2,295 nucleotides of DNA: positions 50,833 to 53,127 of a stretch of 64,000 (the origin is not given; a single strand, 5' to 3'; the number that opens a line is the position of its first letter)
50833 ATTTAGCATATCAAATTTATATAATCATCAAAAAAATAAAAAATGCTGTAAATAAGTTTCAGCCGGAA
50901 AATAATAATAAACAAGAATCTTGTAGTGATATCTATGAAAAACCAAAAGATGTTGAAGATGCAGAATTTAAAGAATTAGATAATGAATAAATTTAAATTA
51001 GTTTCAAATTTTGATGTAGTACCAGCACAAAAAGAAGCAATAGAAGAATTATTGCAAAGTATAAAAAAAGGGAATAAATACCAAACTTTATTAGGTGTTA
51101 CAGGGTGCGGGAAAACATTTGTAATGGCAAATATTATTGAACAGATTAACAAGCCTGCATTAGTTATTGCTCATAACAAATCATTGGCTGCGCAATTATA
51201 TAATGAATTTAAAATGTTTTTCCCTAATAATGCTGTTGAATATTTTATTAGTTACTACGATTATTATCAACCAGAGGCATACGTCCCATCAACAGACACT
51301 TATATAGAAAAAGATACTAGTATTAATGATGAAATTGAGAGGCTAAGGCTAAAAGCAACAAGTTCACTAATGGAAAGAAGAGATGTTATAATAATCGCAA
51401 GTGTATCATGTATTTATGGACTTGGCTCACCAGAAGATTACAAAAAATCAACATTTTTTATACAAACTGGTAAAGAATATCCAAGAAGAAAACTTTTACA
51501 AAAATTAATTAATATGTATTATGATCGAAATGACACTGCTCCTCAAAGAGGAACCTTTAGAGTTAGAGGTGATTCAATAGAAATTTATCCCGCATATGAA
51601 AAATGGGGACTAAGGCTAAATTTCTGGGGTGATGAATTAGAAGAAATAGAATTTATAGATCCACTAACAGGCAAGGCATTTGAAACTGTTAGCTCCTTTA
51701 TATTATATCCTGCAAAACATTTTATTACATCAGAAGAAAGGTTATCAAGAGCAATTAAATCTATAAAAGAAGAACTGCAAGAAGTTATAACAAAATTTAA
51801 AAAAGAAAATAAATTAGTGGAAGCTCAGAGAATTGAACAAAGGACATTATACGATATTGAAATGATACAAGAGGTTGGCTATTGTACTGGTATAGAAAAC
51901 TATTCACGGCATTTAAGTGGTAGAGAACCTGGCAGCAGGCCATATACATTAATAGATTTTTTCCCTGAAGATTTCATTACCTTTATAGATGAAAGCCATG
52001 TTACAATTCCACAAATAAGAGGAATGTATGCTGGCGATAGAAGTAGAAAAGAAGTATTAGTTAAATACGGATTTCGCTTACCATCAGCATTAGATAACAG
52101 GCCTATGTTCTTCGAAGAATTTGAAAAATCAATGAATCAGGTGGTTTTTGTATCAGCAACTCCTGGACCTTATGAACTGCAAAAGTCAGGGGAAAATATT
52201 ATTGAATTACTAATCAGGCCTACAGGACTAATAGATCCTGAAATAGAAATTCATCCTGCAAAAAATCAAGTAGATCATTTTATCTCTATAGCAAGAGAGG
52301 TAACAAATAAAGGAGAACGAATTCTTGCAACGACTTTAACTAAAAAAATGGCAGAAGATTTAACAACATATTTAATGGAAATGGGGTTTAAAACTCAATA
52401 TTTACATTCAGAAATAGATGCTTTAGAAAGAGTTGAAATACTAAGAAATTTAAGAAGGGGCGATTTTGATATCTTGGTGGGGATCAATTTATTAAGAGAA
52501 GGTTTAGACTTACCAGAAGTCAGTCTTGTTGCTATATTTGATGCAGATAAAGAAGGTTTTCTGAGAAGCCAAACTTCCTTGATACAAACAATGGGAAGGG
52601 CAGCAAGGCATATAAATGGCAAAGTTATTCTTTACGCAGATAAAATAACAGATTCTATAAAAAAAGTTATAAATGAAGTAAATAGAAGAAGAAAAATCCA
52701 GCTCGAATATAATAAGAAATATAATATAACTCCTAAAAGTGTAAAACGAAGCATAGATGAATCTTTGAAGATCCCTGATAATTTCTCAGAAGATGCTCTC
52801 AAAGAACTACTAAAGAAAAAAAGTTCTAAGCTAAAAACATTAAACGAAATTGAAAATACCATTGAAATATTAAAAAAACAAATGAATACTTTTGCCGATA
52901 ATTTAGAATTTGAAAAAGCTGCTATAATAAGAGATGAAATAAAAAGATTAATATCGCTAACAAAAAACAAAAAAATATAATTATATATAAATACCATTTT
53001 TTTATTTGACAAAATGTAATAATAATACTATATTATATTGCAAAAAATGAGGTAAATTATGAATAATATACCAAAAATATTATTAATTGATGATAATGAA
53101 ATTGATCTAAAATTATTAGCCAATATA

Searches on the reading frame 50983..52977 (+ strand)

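Call 54: search_protein_families(library=pfam, proteins=[window:50983-52977:+], max_evalue=0.00001)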
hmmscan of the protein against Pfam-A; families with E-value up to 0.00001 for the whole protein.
window:50983-52977:+ (665 aa): 6 families
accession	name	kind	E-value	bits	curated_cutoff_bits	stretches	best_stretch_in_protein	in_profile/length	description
PF17757.6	UvrB_inter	-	5.6e-30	103.8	22.9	1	160-247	3-91/91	UvrB interaction domain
PF00271.37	Helicase_C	-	7.7e-20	71.6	23.5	1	440-543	11-109/110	Helicase conserved C-terminal domain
PF12344.14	UvrB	-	8.1e-20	70.8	27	1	550-591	1-42/43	Ultra-violet resistance protein B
PF04851.21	ResIII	-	1.7e-15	57.7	22.5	1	11-91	3-84/164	Type III restriction enzyme, res subunit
PF02151.25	UVR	-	1.6e-08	34.4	21.5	1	627-656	4-33/36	UvrB/uvrC motif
PF00270.35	DEAD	-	1.9e-07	31.4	26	0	14-84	2-73/167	DEAD/DEAH box helicase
